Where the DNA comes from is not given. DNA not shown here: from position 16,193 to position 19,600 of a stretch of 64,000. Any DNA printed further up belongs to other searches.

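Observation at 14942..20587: Four-gene envelope operon: MprF/YbhN-type flippase-like protein, giant ABCG-type transporter with TerB-like head and ~240-aa outer loop, lipoprotein, small secreted protein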

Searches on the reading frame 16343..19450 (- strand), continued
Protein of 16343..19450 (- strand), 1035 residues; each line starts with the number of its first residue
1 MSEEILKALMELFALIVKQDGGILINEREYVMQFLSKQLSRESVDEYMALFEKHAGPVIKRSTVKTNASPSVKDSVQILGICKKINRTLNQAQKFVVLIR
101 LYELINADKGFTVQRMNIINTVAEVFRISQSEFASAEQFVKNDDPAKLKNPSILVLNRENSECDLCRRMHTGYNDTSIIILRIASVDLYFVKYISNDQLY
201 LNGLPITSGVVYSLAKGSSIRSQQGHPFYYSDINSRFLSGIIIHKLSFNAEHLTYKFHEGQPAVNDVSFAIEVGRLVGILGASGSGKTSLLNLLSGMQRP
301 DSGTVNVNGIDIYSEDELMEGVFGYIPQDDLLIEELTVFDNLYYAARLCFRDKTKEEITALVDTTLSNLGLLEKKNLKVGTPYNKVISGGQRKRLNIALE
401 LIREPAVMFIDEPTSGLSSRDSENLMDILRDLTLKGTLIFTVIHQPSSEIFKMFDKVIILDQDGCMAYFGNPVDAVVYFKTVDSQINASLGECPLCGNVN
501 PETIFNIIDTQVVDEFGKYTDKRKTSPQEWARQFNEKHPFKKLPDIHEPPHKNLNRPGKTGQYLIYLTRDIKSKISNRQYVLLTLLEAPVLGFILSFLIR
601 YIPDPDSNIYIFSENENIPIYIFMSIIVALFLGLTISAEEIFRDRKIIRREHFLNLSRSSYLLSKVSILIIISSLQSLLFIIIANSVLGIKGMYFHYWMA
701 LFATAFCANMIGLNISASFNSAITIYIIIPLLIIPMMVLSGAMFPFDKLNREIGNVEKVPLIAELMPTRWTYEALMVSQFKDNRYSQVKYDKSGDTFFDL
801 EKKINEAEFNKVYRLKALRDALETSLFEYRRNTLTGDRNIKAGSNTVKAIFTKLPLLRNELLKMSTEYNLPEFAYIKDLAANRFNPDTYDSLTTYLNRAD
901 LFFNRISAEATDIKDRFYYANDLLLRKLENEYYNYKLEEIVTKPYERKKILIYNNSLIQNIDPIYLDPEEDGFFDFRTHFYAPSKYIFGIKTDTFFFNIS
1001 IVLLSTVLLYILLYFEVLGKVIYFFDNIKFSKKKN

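Call 9: find_homologous_proteins(query=window:16343-19450:-, max_evalue=1e-10)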
Query window:16343-19450:- (1035 aa): 8000 proteins with E <= 1e-10 among 8000 candidates; the best 120 are listed.
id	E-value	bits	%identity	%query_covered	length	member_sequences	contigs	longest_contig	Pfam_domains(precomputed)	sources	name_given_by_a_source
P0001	0.0e+0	2306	100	100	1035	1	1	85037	PF05099.19,PF19055.7,PF01061.30,PF00005.34,PF12698.14,PF13304.13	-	-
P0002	0.0e+0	2045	87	100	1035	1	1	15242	PF05099.19,PF19055.7,PF01061.30,PF00005.34,PF12698.14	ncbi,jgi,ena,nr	ncbi:MAG TPA: ATP-binding cassette domain-containing protein [Bacteroidales bacterium]|nr:ATP-bindin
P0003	0.0e+0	1955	83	100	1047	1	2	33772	PF05099.19,PF01061.30,PF00005.34,PF12698.14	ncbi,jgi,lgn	-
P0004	0.0e+0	1847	79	100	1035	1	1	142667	PF05099.19,PF19055.7,PF01061.30,PF00005.34,PF12698.14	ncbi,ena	-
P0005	0.0e+0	1835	78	100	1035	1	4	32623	PF05099.19,PF19055.7,PF01061.30,PF00005.34,PF12698.14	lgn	-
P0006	0.0e+0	1834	78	100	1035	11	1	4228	PF05099.19,PF19055.7,PF01061.30,PF00005.34,PF12698.14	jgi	jgi:ABC-type multidrug transport system ATPase subunit/uncharacterized tellurite resistance protein 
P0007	0.0e+0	1740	74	100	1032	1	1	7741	PF05099.19,PF19055.7,PF01061.30,PF00005.34,PF12698.14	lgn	-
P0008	0.0e+0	1738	74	100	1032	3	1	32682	PF05099.19,PF19055.7,PF01061.30,PF00005.34,PF12698.14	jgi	jgi:ABC-type multidrug transport system ATPase subunit/uncharacterized tellurite resistance protein 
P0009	0.0e+0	1737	73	100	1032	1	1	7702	PF05099.19,PF19055.7,PF01061.30,PF00005.34,PF12698.14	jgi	jgi:ABC-type multidrug transport system ATPase subunit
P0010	0.0e+0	1736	74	100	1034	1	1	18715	PF05099.19,PF19055.7,PF01061.30,PF00005.34,PF12698.14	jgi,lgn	jgi:ABC-type multidrug transport system ATPase subunit/ABC-type multidrug transport system permease 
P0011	0.0e+0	1736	73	100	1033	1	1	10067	PF05099.19,PF19055.7,PF01061.30,PF00005.34,PF12698.14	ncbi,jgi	-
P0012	0.0e+0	1734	73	100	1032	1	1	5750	PF05099.19,PF19055.7,PF01061.30,PF00005.34,PF12698.14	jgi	jgi:ABC-type multidrug transport system ATPase subunit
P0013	0.0e+0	1734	73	100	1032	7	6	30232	PF05099.19,PF19055.7,PF01061.30,PF00005.34,PF12698.14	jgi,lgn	jgi:ABC-type multidrug transport system ATPase subunit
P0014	0.0e+0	1732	74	100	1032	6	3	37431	PF05099.19,PF19055.7,PF01061.30,PF00005.34,PF12698.14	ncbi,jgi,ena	jgi:ABC-type multidrug transport system ATPase subunit/uncharacterized tellurite resistance protein 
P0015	0.0e+0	1732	73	100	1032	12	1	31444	PF05099.19,PF19055.7,PF01061.30,PF00005.34,PF12698.14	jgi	jgi:ABC transport system ATP-binding/permease protein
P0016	0.0e+0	1729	73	100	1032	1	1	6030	PF05099.19,PF19055.7,PF01061.30,PF00005.34,PF12698.14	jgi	-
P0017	0.0e+0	1725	74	100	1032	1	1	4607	PF05099.19,PF19055.7,PF01061.30,PF00005.34,PF12698.14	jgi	jgi:ABC-type multidrug transport system ATPase subunit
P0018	0.0e+0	1725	74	100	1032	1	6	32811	PF05099.19,PF19055.7,PF01061.30,PF00005.34,PF12698.14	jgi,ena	-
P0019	0.0e+0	1724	73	100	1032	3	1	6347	PF05099.19,PF19055.7,PF01061.30,PF00005.34,PF12698.14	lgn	-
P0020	0.0e+0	1724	73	100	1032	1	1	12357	PF05099.19,PF19055.7,PF01061.30,PF00005.34,PF12698.14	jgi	jgi:ABC transport system ATP-binding/permease protein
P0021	0.0e+0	1723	74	100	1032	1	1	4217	PF05099.19,PF19055.7,PF01061.30,PF00005.34,PF12698.14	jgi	-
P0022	0.0e+0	1722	73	100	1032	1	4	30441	PF05099.19,PF19055.7,PF01061.30,PF00005.34,PF12698.14,PF13304.13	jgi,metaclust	jgi:ABC transport system ATP-binding/permease protein|metaclust:\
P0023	0.0e+0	1722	73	100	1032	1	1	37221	PF05099.19,PF19055.7,PF01061.30,PF00005.34,PF12698.14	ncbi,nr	ncbi:MAG: ATP-binding cassette domain-containing protein [Bacteroidia bacterium]|nr:ATP-binding cass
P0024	0.0e+0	1721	74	100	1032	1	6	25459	PF05099.19,PF19055.7,PF01061.30,PF00005.34,PF12698.14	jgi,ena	-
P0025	0.0e+0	1720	73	100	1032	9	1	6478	PF05099.19,PF19055.7,PF01061.30,PF00005.34,PF12698.14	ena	-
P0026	0.0e+0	1719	73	100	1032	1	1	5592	PF19055.7,PF01061.30,PF00005.34,PF12698.14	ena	-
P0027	0.0e+0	1719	73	100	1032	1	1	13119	PF19055.7,PF01061.30,PF00005.34,PF12698.14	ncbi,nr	ncbi:MAG: ATP-binding cassette domain-containing protein [Bacteroidia bacterium]|nr:ATP-binding cass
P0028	0.0e+0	1718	73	100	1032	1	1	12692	PF05099.19,PF19055.7,PF01061.30,PF00005.34,PF12698.14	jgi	jgi:ABC-type multidrug transport system ATPase subunit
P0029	0.0e+0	1718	73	100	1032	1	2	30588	PF19055.7,PF01061.30,PF00005.34,PF12698.14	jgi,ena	jgi:ABC-type multidrug transport system ATPase subunit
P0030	0.0e+0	1717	73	100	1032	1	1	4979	PF05099.19,PF19055.7,PF01061.30,PF00005.34,PF12698.14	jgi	-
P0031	0.0e+0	1717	73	100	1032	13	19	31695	PF05099.19,PF19055.7,PF01061.30,PF00005.34,PF12698.14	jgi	jgi:ABC-type multidrug transport system ATPase subunit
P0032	0.0e+0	1716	73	100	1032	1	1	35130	PF05099.19,PF19055.7,PF01061.30,PF00005.34,PF12698.14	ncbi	ncbi:MAG TPA: ATP-binding cassette domain-containing protein [Bacteroidales bacterium]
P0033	0.0e+0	1715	73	100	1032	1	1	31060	PF05099.19,PF19055.7,PF01061.30,PF00005.34,PF12698.14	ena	-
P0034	0.0e+0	1715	73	100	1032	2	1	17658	PF05099.19,PF19055.7,PF01061.30,PF00005.34,PF12698.14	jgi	jgi:ABC transport system ATP-binding/permease protein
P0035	0.0e+0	1714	73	100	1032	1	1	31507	PF19055.7,PF01061.30,PF00005.34,PF12698.14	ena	-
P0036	0.0e+0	1714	73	100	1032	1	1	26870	PF05099.19,PF19055.7,PF01061.30,PF00005.34,PF12698.14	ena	-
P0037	0.0e+0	1714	73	100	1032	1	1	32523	PF05099.19,PF19055.7,PF01061.30,PF00005.34,PF12698.14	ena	-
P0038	0.0e+0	1713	73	100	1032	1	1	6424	PF19055.7,PF01061.30,PF00005.34,PF12698.14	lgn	-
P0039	0.0e+0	1713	73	100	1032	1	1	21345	PF05099.19,PF19055.7,PF01061.30,PF00005.34,PF12698.14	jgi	-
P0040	0.0e+0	1713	71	100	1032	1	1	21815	PF05099.19,PF01061.30,PF00005.34,PF12698.14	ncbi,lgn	-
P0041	0.0e+0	1712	73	100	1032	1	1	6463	PF05099.19,PF19055.7,PF01061.30,PF00005.34,PF12698.14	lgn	-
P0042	0.0e+0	1711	73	99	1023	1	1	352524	PF05099.19,PF19055.7,PF01061.30,PF00005.34,PF12698.14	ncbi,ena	-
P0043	0.0e+0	1710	73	100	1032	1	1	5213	PF05099.19,PF19055.7,PF01061.30,PF00005.34,PF12698.14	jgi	jgi:ABC transport system ATP-binding/permease protein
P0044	0.0e+0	1709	72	100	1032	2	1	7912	PF05099.19,PF19055.7,PF01061.30,PF00005.34,PF12698.14,PF13304.13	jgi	jgi:ABC-type multidrug transport system ATPase subunit/uncharacterized tellurite resistance protein 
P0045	0.0e+0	1708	73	99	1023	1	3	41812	PF19055.7,PF01061.30,PF00005.34,PF12698.14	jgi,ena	-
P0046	0.0e+0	1708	72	100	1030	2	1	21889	PF05099.19,PF19055.7,PF01061.30,PF00005.34,PF12698.14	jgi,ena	-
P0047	0.0e+0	1708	73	100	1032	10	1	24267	PF05099.19,PF19055.7,PF01061.30,PF00005.34,PF12698.14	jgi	jgi:ABC-type multidrug transport system ATPase subunit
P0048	0.0e+0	1708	72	100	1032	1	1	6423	PF05099.19,PF19055.7,PF01061.30,PF00005.34,PF12698.14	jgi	jgi:ABC-type multidrug transport system ATPase subunit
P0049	0.0e+0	1708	73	100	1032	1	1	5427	PF19055.7,PF01061.30,PF00005.34,PF12698.14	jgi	jgi:ABC-type multidrug transport system ATPase subunit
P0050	0.0e+0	1707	73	99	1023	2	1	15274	PF05099.19,PF01061.30,PF00005.34,PF12698.14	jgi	-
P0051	0.0e+0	1707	73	99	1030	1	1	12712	PF05099.19,PF19055.7,PF01061.30,PF00005.34,PF12698.14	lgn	-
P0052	0.0e+0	1706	72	100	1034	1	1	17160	PF05099.19,PF19055.7,PF01061.30,PF00005.34,PF12698.14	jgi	jgi:ABC-type multidrug transport system ATPase subunit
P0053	0.0e+0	1706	73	99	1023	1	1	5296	PF05099.19,PF19055.7,PF01061.30,PF00005.34,PF12698.14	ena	-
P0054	0.0e+0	1705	72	100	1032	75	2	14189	PF05099.19,PF19055.7,PF01061.30,PF00005.34,PF12698.14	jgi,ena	jgi:ABC-type multidrug transport system ATPase subunit/uncharacterized tellurite resistance protein 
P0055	0.0e+0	1704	73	100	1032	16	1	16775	PF19055.7,PF01061.30,PF00005.34,PF12698.14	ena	-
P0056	0.0e+0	1704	73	99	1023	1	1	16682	PF19055.7,PF01061.30,PF00005.34,PF12698.14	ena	-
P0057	0.0e+0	1703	72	100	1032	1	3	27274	PF05099.19,PF19055.7,PF01061.30,PF00005.34,PF12698.14,PF13304.13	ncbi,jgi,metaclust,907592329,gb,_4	metaclust:\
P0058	0.0e+0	1703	73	99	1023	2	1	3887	PF05099.19,PF19055.7,PF01061.30,PF00005.34,PF12698.14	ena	-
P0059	0.0e+0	1702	72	99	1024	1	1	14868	PF19055.7,PF01061.30,PF00005.34,PF12698.14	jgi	-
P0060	0.0e+0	1702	72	100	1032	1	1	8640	PF19055.7,PF01061.30,PF00005.34,PF12698.14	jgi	jgi:ABC transport system ATP-binding/permease protein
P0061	0.0e+0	1701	72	100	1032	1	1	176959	PF05099.19,PF19055.7,PF01061.30,PF00005.34,PF12698.14,PF13304.13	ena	-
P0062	0.0e+0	1701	73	100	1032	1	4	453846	PF19055.7,PF01061.30,PF00005.34,PF12698.14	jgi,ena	jgi:ABC-type multidrug transport system ATPase subunit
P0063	0.0e+0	1701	72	100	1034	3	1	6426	PF05099.19,PF19055.7,PF01061.30,PF00005.34,PF12698.14,PF13304.13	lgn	-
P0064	0.0e+0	1701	72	100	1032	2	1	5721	PF05099.19,PF19055.7,PF01061.30,PF00005.34,PF12698.14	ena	-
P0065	0.0e+0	1700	72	100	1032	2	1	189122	PF05099.19,PF19055.7,PF01061.30,PF00005.34,PF12698.14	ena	-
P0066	0.0e+0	1700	73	100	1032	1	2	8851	PF05099.19,PF19055.7,PF01061.30,PF00005.34,PF12698.14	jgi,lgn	jgi:ABC-type multidrug transport system ATPase subunit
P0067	0.0e+0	1699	72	100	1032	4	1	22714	PF05099.19,PF19055.7,PF01061.30,PF00005.34,PF12698.14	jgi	jgi:ABC-type multidrug transport system ATPase subunit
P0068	0.0e+0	1699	72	100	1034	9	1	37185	PF05099.19,PF19055.7,PF01061.30,PF00005.34,PF12698.14,PF13304.13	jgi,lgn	jgi:ABC-type multidrug transport system ATPase subunit/uncharacterized tellurite resistance protein 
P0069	0.0e+0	1699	72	100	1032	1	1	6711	PF05099.19,PF19055.7,PF01061.30,PF00005.34,PF12698.14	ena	-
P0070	0.0e+0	1698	72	100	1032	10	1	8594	PF19055.7,PF01061.30,PF00005.34,PF12698.14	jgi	jgi:ABC-type multidrug transport system ATPase subunit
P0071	0.0e+0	1698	72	100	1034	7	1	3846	PF05099.19,PF19055.7,PF01061.30,PF00005.34,PF12698.14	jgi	-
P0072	0.0e+0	1698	72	100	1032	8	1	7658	PF05099.19,PF19055.7,PF01061.30,PF00005.34,PF12698.14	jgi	jgi:ABC transport system ATP-binding/permease protein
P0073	0.0e+0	1698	72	100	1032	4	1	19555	PF05099.19,PF19055.7,PF01061.30,PF00005.34,PF12698.14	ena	-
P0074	0.0e+0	1697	72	100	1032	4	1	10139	PF19055.7,PF01061.30,PF00005.34,PF12698.14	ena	-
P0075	0.0e+0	1697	72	100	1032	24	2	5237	PF05099.19,PF19055.7,PF01061.30,PF00005.34,PF12698.14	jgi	-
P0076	0.0e+0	1697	72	100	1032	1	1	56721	PF05099.19,PF19055.7,PF01061.30,PF00005.34,PF12698.14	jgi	jgi:ABC-type multidrug transport system ATPase subunit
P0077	0.0e+0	1697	73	100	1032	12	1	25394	PF05099.19,PF19055.7,PF01061.30,PF00005.34,PF12698.14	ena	-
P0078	0.0e+0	1696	72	100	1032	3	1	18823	PF19055.7,PF01061.30,PF00005.34,PF12698.14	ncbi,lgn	-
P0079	0.0e+0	1696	72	100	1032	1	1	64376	PF05099.19,PF19055.7,PF01061.30,PF00005.34,PF12698.14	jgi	jgi:ABC-type multidrug transport system ATPase subunit/uncharacterized tellurite resistance protein 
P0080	0.0e+0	1696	73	100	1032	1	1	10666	PF19055.7,PF01061.30,PF00005.34,PF12698.14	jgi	jgi:ABC-type multidrug transport system ATPase subunit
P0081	0.0e+0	1695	72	100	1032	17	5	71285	PF05099.19,PF19055.7,PF01061.30,PF00005.34,PF12698.14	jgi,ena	-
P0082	0.0e+0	1694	72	100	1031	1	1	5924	PF05099.19,PF19055.7,PF01061.30,PF00005.34,PF12698.14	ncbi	-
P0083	0.0e+0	1694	72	99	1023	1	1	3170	PF19055.7,PF01061.30,PF00005.34,PF12698.14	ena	-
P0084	0.0e+0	1694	72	100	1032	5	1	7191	PF05099.19,PF19055.7,PF01061.30,PF00005.34,PF12698.14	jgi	jgi:ABC transport system ATP-binding/permease protein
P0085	0.0e+0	1694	72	100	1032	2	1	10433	PF05099.19,PF19055.7,PF01061.30,PF00005.34,PF12698.14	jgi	-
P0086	0.0e+0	1694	72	99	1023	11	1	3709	PF19055.7,PF01061.30,PF00005.34,PF12698.14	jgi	-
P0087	0.0e+0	1693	73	100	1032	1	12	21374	PF05099.19,PF19055.7,PF01061.30,PF00005.34,PF12698.14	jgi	jgi:ABC-type multidrug transport system ATPase subunit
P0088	0.0e+0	1693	71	100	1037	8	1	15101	PF05099.19,PF19055.7,PF01061.30,PF00005.34,PF12698.14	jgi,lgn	jgi:ABC transport system ATP-binding/permease protein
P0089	0.0e+0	1692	72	100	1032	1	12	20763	PF05099.19,PF19055.7,PF01061.30,PF00005.34,PF12698.14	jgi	jgi:ABC-type multidrug transport system ATPase subunit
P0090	0.0e+0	1691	72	100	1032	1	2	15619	PF05099.19,PF19055.7,PF01061.30,PF00005.34,PF12698.14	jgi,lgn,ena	-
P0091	0.0e+0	1690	73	100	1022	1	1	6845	PF05099.19,PF19055.7,PF01061.30,PF00005.34,PF12698.14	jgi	-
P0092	0.0e+0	1690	71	100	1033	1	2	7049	PF05099.19,PF19055.7,PF01061.30,PF00005.34,PF12698.14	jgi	-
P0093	0.0e+0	1690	72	100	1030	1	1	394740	PF05099.19,PF19055.7,PF01061.30,PF00005.34,PF12698.14,PF13304.13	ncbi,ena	-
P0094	0.0e+0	1689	71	100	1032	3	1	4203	PF05099.19,PF19055.7,PF01061.30,PF00005.34,PF12698.14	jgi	jgi:ABC transport system ATP-binding/permease protein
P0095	0.0e+0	1689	72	100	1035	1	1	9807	PF05099.19,PF19055.7,PF01061.30,PF00005.34,PF12698.14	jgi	jgi:ABC transport system ATP-binding/permease protein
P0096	0.0e+0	1689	73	100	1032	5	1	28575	PF19055.7,PF01061.30,PF00005.34,PF12698.14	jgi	jgi:ABC-type multidrug transport system ATPase subunit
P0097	0.0e+0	1688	72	100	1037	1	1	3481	PF19055.7,PF01061.30,PF00005.34,PF12698.14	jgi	jgi:ABC-type multidrug transport system ATPase subunit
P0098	0.0e+0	1688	72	100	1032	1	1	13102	PF05099.19,PF19055.7,PF01061.30,PF00005.34,PF12698.14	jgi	jgi:ABC-type multidrug transport system ATPase subunit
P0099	0.0e+0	1688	73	100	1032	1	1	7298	PF19055.7,PF01061.30,PF00005.34,PF12698.14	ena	-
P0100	0.0e+0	1687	71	100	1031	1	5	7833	PF05099.19,PF19055.7,PF01061.30,PF00005.34,PF12698.14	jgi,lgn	jgi:ABC-type multidrug transport system ATPase subunit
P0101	0.0e+0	1687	72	100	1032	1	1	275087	PF05099.19,PF19055.7,PF01061.30,PF00005.34,PF12698.14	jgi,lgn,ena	-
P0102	0.0e+0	1687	73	100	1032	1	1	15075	PF19055.7,PF01061.30,PF00005.34,PF12698.14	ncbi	-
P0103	0.0e+0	1687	72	100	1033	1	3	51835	PF05099.19,PF19055.7,PF01061.30,PF00005.34,PF12698.14,PF13304.13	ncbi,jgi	-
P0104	0.0e+0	1687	72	100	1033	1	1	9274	PF05099.19,PF19055.7,PF01061.30,PF00005.34,PF12698.14,PF13304.13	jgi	-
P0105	0.0e+0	1687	72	100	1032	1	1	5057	PF05099.19,PF19055.7,PF01061.30,PF00005.34,PF12698.14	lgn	-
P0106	0.0e+0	1686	71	100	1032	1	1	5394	PF05099.19,PF19055.7,PF01061.30,PF00005.34,PF12698.14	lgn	-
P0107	0.0e+0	1686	73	100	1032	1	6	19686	PF19055.7,PF01061.30,PF00005.34,PF12698.14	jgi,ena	-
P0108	0.0e+0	1686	71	100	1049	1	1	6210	PF19055.7,PF01061.30,PF00005.34,PF12698.14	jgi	jgi:ABC transport system ATP-binding/permease protein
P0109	0.0e+0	1686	73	100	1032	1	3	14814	PF19055.7,PF01061.30,PF00005.34,PF12698.14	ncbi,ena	-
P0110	0.0e+0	1686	71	100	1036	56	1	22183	PF05099.19,PF19055.7,PF01061.30,PF00005.34,PF12698.14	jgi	-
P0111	0.0e+0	1686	72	100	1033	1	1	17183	PF05099.19,PF19055.7,PF01061.30,PF00005.34,PF12698.14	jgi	-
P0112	0.0e+0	1686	72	100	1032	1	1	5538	PF05099.19,PF19055.7,PF01061.30,PF00005.34,PF12698.14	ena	-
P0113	0.0e+0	1685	73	99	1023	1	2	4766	PF19055.7,PF01061.30,PF00005.34,PF12698.14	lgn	-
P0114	0.0e+0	1685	73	100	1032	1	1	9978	PF19055.7,PF01061.30,PF00005.34,PF12698.14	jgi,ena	-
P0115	0.0e+0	1685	72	100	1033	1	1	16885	PF05099.19,PF19055.7,PF01061.30,PF00005.34,PF12698.14,PF13304.13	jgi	-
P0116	0.0e+0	1685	72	100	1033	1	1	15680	PF05099.19,PF19055.7,PF01061.30,PF00005.34,PF12698.14,PF13304.13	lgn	-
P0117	0.0e+0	1685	73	100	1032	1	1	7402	PF19055.7,PF01061.30,PF00005.34,PF12698.14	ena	-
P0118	0.0e+0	1685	73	100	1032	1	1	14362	PF19055.7,PF01061.30,PF00005.34,PF12698.14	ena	-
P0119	0.0e+0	1685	73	100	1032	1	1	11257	PF19055.7,PF01061.30,PF00005.34,PF12698.14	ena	-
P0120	0.0e+0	1685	73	100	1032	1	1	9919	PF19055.7,PF01061.30,PF00005.34,PF12698.14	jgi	-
